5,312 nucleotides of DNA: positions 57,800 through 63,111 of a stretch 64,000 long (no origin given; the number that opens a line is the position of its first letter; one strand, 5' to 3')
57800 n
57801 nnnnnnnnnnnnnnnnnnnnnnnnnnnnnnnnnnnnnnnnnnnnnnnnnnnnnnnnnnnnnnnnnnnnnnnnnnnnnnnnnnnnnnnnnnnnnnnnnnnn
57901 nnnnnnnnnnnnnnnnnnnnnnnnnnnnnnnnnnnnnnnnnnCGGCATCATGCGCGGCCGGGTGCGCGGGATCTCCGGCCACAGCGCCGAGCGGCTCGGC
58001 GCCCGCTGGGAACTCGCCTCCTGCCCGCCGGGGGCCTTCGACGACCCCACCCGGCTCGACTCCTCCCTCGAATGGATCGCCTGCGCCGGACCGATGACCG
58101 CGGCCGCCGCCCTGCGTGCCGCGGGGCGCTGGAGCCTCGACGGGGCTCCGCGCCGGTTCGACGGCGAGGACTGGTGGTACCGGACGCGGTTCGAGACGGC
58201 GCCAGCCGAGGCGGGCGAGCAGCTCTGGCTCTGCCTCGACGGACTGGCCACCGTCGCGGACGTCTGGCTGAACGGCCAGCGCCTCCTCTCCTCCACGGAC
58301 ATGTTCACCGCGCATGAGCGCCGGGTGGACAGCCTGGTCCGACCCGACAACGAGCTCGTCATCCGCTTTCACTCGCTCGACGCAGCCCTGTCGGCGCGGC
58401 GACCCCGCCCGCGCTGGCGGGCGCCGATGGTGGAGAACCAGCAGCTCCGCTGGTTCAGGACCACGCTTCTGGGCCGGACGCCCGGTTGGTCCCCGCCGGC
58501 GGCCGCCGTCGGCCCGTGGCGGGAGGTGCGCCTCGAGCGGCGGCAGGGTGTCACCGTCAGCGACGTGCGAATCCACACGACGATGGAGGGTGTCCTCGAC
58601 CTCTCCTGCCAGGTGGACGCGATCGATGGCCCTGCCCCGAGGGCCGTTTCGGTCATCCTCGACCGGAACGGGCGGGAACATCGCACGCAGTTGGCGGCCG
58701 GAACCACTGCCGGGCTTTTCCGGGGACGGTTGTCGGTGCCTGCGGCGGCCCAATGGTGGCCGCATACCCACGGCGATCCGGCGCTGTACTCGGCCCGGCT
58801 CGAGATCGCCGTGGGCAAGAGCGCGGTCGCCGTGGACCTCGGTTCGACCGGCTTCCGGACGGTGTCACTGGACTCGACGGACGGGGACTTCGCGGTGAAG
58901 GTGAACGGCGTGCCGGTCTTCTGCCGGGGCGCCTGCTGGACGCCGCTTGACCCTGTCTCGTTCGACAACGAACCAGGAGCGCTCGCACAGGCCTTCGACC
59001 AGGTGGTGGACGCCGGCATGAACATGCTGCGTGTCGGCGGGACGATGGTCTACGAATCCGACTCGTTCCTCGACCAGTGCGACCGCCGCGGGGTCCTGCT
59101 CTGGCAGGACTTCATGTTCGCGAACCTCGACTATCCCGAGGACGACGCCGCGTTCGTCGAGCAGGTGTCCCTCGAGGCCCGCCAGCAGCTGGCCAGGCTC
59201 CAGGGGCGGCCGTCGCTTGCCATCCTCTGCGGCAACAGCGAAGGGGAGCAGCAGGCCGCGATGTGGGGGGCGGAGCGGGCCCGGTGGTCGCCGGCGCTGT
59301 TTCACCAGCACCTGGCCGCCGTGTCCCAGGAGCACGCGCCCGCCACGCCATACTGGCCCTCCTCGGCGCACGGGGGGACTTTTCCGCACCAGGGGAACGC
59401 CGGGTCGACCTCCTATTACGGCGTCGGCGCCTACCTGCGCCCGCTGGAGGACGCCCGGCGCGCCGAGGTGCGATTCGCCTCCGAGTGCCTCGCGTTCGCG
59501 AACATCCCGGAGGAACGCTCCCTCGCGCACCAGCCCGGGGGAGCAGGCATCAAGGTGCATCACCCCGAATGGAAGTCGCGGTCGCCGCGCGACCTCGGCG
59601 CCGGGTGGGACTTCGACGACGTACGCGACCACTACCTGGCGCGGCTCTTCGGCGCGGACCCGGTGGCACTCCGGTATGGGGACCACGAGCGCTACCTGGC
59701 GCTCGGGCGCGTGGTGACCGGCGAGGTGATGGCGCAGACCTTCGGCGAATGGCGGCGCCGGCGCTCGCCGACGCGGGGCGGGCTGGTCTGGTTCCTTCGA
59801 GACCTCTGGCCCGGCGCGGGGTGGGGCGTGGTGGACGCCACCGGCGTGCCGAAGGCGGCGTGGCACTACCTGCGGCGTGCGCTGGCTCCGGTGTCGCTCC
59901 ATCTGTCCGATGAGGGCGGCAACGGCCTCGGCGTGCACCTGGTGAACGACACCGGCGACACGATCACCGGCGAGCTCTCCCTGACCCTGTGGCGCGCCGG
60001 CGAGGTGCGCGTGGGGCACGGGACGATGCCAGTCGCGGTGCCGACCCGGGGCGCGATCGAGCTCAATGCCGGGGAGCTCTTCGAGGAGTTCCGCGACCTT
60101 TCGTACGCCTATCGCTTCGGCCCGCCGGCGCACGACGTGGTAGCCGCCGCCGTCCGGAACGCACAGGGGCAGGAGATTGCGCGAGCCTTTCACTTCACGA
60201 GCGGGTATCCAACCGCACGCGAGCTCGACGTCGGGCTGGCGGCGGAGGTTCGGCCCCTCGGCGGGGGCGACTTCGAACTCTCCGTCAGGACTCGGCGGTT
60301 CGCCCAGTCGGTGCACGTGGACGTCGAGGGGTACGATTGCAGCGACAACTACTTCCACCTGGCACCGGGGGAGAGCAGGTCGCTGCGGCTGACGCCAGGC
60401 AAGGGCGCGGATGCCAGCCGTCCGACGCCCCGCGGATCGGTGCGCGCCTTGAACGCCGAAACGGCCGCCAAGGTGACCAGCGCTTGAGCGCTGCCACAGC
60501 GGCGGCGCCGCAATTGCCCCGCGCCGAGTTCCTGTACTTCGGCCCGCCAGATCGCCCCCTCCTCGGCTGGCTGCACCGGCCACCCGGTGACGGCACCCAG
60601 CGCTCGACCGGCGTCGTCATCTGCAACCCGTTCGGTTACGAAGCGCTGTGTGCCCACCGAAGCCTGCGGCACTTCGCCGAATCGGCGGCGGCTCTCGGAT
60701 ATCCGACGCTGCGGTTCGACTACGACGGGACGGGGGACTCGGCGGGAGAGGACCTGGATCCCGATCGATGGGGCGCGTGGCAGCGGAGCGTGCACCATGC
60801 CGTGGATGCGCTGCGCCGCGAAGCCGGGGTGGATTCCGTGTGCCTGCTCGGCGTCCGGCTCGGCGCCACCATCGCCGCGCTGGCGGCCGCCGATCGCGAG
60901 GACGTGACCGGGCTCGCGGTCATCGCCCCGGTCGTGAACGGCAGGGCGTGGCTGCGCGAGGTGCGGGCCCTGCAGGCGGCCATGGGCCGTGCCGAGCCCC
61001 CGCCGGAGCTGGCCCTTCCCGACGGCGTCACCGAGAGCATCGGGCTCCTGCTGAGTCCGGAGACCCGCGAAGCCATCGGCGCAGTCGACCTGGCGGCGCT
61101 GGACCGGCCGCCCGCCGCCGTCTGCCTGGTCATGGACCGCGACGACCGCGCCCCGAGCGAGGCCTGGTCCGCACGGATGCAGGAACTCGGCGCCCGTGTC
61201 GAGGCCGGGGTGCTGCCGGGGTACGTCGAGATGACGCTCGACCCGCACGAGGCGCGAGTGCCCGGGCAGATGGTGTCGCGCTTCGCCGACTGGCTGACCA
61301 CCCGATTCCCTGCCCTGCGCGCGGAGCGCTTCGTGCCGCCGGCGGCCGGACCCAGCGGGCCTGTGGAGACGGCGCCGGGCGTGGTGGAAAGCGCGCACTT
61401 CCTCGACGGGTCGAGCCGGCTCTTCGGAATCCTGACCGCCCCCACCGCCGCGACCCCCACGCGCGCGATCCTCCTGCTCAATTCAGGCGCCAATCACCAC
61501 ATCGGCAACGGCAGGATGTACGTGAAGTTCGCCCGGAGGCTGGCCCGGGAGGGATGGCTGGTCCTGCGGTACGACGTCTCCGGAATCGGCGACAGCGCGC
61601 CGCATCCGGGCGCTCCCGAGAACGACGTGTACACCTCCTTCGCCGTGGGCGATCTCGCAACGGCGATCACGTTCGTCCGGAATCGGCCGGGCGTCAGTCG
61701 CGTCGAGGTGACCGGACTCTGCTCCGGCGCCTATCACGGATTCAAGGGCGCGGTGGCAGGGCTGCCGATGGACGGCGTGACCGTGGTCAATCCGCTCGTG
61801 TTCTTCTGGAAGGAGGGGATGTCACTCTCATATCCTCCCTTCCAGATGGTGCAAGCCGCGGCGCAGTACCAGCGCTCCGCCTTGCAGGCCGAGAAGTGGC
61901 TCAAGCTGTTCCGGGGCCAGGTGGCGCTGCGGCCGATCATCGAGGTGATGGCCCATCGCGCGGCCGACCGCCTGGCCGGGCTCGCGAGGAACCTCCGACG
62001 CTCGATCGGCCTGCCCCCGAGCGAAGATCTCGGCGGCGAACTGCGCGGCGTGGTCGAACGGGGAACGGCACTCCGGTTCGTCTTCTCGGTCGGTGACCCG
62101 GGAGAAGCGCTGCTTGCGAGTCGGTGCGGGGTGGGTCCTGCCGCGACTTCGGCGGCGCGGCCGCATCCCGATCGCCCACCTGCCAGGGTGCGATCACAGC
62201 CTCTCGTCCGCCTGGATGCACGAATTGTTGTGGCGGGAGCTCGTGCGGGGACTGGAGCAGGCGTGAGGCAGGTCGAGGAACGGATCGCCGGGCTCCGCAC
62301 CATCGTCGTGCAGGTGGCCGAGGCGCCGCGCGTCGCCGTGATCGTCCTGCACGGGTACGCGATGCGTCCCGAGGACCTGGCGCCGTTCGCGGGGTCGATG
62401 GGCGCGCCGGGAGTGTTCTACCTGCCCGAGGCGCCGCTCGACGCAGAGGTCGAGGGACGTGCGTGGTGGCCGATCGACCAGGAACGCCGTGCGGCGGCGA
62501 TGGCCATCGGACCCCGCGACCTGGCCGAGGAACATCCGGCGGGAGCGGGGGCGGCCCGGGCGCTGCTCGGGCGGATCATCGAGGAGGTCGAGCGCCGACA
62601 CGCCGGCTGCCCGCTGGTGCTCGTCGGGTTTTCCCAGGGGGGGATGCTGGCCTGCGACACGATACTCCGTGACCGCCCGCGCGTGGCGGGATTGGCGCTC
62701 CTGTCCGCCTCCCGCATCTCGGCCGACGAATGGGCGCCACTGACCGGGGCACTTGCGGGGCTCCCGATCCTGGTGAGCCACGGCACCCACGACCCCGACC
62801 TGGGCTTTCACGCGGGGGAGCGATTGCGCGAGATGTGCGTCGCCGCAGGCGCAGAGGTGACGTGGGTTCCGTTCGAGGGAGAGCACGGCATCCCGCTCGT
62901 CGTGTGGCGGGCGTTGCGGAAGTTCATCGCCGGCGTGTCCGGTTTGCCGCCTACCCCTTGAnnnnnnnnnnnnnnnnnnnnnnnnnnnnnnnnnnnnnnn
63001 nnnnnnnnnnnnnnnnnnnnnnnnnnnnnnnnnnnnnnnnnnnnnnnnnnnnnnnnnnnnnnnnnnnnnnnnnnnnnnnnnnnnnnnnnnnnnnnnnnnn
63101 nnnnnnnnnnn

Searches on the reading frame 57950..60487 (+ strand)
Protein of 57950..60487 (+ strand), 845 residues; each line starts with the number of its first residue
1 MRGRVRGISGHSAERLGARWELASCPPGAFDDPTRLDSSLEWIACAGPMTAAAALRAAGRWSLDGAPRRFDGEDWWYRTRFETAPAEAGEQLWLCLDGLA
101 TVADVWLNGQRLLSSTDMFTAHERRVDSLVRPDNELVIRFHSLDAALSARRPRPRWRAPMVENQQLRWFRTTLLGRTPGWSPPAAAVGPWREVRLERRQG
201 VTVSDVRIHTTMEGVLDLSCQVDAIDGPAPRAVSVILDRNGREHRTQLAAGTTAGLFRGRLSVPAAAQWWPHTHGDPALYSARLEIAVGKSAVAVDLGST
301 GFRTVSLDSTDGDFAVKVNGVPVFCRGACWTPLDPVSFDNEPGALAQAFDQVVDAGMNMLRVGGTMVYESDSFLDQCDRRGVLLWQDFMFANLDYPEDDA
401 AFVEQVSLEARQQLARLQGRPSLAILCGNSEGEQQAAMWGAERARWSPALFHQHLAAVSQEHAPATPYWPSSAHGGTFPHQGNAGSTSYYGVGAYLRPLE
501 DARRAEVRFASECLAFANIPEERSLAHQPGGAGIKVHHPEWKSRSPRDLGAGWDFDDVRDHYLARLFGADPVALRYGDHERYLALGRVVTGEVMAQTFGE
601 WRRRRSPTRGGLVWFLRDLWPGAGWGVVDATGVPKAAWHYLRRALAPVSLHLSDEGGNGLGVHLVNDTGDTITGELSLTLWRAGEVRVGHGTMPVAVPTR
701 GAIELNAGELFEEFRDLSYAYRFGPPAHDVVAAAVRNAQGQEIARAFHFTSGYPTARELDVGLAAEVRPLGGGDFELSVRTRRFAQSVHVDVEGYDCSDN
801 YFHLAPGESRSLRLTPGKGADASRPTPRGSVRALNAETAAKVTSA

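Call 8: search_protein_families(library=pfam, proteins=[window:57950-60487:+], max_evalue=0.01)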
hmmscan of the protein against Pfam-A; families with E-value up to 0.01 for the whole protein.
window:57950-60487:+ (845 aa): 4 families
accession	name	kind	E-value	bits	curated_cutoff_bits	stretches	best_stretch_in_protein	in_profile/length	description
PF22666.2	Glyco_hydro_2_N2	-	6.2e-22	78.9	27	1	71-191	46-167/167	Glycosyl hydrolase 2 galactose-binding domain-like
PF17753.7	Ig_mannosidase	-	2e-09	37.5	22.6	1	763-832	6-76/81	Ig-fold domain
PF00703.27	Glyco_hydro_2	-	0.0013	19.9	23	1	202-303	2-109/109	Glycosyl hydrolases family 2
PF17786.7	Mannosidase_ig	-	0.0059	17.6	23.4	0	660-749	3-85/91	Mannosidase Ig/CBM-like domain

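Call 24: search_protein_families(library=ncbifam, proteins=[window:57950-60487:+], max_evalue=0.01)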
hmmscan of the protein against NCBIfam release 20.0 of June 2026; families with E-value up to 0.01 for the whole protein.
window:57950-60487:+ (845 aa): 6 families
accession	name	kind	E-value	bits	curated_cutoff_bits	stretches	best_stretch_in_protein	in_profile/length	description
NF041462.1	GalA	equivalog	8.6e-10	37.4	900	2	76-136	85-145/763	beta-galactosidase GalA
NF041463.1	GalB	equivalog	1.9e-09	35.9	900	2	243-445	292-493/869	beta-galactosidase GalB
NF052611.1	beta_gal_Bga2A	equivalog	1.1e-06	27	999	0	77-138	117-179/1007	beta-galactosidase, LacZ type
NF007538.0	PRK10150.1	equivalog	1.8e-05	23.2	544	1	68-327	61-299/607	beta-glucuronidase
NF049891.1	Bet1-4galacdseBT4156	equivalog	0.00019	19.5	1700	1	191-389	173-371/946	exo-beta-1,4-galactosidase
NF049877.1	GlucurArabfur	equivalog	0.00052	17.7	1800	0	275-397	615-739/1400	beta-d-glucuronidase/beta-L-arabinofuranosidase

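Call 63: search_solved_structures(query=window:57950-60487:+, max_evalue=0.00001)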
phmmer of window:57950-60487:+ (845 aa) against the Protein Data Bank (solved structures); distinct sequences matched with E-value up to 0.00001: 22.
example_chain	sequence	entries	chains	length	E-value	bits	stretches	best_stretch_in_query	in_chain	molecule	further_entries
5n6u_A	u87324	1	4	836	5.8e-61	209.8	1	71-720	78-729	Beta-mannosidase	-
2vjx_A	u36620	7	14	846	8.9e-58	199.2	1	71-816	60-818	BETA-MANNOSIDASE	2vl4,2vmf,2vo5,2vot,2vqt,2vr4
2je8_A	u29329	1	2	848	9e-58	199.2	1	71-816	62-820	BETA-MANNOSIDASE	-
7op6_A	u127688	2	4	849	9.1e-58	199.2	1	71-816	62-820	Beta-mannosidase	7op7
2wbk_A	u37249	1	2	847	1.9e-57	198.2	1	71-816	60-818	BETA-MANNOSIDASE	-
2vqu_A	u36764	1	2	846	7.4e-56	192.9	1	71-816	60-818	BETA-MANNOSIDASE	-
6byc_A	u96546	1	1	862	2.4e-44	154.8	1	73-718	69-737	Beta-mannosidase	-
6bye_A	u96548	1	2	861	2.4e-44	154.8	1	73-718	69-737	Beta-mannosidase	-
9nfe_A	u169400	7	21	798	2.7e-44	154.6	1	68-668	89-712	Glycoside hydrolase family 2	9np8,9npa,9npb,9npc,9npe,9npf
9np9_A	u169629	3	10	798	3.9e-44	154.1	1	68-668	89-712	Glycoside hydrolase family 2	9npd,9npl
6byg_A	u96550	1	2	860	9.3e-44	152.8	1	73-718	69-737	Beta-mannosidase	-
9npn_A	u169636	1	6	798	1.5e-43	152.1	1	68-668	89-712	Glycoside hydrolase family 2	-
6byi_A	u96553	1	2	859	1.7e-43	152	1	73-718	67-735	Beta-mannosidase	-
6ddt_A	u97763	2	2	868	3.6e-40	141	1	73-435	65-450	Beta-mannosidase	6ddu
4cvu_A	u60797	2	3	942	6.9e-17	64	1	71-435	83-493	BETA-MANNOSIDASE | BETA-MANNOSIDASE GH2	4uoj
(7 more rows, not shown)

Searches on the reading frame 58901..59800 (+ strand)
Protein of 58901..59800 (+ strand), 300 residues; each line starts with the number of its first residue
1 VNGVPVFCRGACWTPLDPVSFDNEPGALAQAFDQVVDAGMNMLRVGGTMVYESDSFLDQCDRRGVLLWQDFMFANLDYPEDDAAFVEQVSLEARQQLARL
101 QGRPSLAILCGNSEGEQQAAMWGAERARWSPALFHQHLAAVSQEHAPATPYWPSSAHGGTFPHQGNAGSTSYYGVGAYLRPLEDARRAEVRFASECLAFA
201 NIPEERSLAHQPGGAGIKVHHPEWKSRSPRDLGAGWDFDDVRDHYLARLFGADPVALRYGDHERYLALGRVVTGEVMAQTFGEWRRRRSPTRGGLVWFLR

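Call 100: search_solved_structures(query=window:58901-59800:+, max_evalue=1e-10, show_alignments=2)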
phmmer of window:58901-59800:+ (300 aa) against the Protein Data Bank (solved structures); distinct sequences matched with E-value up to 1e-10: 14.
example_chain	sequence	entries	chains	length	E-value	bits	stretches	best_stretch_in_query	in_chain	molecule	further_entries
5n6u_A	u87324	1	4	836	6.8e-32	114.2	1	2-170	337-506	Beta-mannosidase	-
2vjx_A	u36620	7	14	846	1.9e-23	86.4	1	1-209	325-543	BETA-MANNOSIDASE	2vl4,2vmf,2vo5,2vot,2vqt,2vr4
2je8_A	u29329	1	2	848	1.9e-23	86.4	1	1-209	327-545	BETA-MANNOSIDASE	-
7op6_A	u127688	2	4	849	1.9e-23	86.4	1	1-209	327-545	Beta-mannosidase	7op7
2vqu_A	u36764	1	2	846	2.8e-23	85.9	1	1-208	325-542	BETA-MANNOSIDASE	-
6ddt_A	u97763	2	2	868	3.4e-23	85.6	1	1-118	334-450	Beta-mannosidase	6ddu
2wbk_A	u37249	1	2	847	3.4e-23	85.6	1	1-149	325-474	BETA-MANNOSIDASE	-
6bye_A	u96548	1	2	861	1.2e-20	77.3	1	1-130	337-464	Beta-mannosidase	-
6byc_A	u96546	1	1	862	1.2e-20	77.3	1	1-130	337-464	Beta-mannosidase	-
6byg_A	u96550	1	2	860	2.5e-20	76.2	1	1-130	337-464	Beta-mannosidase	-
6byi_A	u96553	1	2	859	7.2e-20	74.7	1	1-130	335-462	Beta-mannosidase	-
9np9_A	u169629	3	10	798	7.3e-20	74.7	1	1-159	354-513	Glycoside hydrolase family 2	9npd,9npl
9nfe_A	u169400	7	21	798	9.7e-20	74.3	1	1-161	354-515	Glycoside hydrolase family 2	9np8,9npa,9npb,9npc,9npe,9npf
9npn_A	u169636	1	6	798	5.5e-19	71.8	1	1-161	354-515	Glycoside hydrolase family 2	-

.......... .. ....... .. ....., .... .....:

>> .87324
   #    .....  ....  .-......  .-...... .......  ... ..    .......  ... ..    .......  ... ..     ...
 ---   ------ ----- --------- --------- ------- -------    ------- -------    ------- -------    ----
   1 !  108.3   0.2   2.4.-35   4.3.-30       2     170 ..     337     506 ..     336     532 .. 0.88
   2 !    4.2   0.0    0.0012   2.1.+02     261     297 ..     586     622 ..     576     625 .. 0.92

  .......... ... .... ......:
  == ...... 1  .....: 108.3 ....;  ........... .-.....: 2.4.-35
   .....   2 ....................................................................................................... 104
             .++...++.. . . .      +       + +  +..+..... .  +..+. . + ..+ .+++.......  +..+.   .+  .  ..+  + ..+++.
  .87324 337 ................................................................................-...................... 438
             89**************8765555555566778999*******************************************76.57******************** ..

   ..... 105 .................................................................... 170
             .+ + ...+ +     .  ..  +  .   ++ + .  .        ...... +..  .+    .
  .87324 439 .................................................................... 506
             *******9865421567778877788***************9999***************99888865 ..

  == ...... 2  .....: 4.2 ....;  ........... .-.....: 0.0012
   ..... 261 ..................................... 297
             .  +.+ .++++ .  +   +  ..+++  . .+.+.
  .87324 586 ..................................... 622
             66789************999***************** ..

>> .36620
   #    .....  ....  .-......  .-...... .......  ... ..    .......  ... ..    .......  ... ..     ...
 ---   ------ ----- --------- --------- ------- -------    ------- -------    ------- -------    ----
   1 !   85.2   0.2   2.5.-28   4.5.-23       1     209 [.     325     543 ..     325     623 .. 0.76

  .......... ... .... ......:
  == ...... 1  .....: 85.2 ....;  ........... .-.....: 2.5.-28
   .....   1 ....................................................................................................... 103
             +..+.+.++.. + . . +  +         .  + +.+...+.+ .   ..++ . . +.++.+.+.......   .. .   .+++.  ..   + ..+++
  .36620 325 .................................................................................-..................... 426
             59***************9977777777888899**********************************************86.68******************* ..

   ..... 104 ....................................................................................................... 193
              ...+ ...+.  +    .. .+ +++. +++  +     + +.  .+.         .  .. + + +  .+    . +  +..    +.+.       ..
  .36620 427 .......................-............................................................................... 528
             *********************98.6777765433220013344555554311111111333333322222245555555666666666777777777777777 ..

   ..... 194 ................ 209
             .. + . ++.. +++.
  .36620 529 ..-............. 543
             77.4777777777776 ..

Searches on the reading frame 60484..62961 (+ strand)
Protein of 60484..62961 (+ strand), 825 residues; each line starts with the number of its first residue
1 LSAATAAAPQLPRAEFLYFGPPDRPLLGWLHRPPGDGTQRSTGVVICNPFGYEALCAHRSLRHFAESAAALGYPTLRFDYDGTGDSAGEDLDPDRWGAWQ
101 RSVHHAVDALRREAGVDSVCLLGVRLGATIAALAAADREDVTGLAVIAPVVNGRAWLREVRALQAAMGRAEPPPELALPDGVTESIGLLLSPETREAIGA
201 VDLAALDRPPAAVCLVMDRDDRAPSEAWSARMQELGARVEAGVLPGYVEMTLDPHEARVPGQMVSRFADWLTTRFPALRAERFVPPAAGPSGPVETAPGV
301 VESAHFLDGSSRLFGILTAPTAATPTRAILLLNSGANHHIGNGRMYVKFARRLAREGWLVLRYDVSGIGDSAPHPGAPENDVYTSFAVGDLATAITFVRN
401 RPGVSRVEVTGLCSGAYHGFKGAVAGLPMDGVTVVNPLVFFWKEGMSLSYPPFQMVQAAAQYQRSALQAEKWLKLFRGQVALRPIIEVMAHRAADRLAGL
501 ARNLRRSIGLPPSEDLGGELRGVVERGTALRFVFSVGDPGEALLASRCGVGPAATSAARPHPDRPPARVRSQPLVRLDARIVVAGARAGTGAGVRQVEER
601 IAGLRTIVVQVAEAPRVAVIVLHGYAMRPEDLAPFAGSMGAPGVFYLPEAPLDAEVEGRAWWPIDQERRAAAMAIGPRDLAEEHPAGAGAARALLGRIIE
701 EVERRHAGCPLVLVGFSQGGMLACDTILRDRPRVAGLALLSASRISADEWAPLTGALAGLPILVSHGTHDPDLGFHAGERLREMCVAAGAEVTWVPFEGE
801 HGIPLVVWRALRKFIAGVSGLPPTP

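Call 57: search_protein_families(library=pfam, proteins=[window:60484-62961:+], max_evalue=0.01)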
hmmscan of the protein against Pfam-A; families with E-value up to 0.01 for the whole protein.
window:60484-62961:+ (825 aa): 4 families
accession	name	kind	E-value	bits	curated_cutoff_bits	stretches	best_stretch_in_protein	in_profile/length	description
PF12146.15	Hydrolase_4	-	2.4e-27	96.2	27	3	61-167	20-126/239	Serine aminopeptidase, S33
PF00561.26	Abhydrolase_1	-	2.3e-14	54.1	25.8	2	330-420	4-84/245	alpha/beta hydrolase fold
PF02230.22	Abhydrolase_2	-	2.5e-10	41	23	1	711-816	107-214/217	Phospholipase/Carboxylesterase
PF01738.24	DLH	-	3.3e-05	24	21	0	711-799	99-183/217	Dienelactone hydrolase family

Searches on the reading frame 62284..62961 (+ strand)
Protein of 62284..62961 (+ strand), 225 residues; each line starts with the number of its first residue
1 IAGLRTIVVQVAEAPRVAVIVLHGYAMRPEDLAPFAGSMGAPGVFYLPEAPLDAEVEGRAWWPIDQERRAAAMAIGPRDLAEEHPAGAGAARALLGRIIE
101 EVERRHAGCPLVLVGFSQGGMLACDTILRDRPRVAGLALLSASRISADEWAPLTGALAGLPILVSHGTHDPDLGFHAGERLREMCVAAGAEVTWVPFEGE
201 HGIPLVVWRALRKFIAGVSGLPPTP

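Call 98: search_protein_families(library=pfam, proteins=[window:62284-62961:+], max_evalue=0.01)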
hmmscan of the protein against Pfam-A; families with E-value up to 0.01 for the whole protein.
window:62284-62961:+ (225 aa): 3 families
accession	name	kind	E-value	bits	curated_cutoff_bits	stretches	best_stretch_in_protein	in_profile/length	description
PF02230.22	Abhydrolase_2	-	7.6e-12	46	23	1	111-216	107-214/217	Phospholipase/Carboxylesterase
PF12146.15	Hydrolase_4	-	7.2e-07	29.2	27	1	98-143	65-110/239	Serine aminopeptidase, S33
PF00561.26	Abhydrolase_1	-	9.5e-05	22.6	25.8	1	98-151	58-113/245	alpha/beta hydrolase fold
